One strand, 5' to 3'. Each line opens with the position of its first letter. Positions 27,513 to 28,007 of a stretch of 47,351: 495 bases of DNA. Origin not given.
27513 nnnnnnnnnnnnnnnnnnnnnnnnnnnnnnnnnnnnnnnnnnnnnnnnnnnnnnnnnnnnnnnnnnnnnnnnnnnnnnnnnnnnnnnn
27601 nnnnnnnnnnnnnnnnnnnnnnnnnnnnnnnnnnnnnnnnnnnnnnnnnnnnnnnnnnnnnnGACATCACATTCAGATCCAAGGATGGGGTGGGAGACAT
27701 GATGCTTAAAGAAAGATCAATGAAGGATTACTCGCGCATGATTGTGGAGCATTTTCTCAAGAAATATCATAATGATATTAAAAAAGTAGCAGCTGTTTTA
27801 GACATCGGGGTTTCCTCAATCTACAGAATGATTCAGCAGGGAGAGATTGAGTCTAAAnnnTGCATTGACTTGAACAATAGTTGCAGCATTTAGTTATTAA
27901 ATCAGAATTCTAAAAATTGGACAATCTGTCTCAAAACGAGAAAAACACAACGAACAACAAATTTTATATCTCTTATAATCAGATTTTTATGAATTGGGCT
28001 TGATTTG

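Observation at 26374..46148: Reiterated 34-bp composite element (palindrome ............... plus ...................) phased 88-90 bp upstream of sigma54-like GG-N10-(T/G)C boxes across the EPS/adhesin island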

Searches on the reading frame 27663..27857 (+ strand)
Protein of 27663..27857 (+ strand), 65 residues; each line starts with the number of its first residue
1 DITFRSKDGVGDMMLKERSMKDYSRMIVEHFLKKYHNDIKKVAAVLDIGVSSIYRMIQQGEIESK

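Call 47: find_related_loci(query=A3, collection=metagenome_contigs, flank=10000)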
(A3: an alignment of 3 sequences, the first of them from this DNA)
Query A3 (65 aa) in metagenome_contigs; peptide patterns used: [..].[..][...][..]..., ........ (x = any residue, [..] = any of these).
600 stretches matched a pattern (row limit reached: there are more); 5 encode a relative of the query (tblastn E <= 1e-3); 5 distinct loci.
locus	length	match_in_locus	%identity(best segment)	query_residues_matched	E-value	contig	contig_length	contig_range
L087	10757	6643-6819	44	1-59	1e-12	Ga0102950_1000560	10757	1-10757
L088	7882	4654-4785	55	16-59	2e-12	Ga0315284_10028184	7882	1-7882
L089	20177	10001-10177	46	1-59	3e-12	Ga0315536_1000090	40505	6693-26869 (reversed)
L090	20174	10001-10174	45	1-58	3e-12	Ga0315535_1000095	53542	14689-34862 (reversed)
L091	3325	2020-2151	52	16-59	5e-12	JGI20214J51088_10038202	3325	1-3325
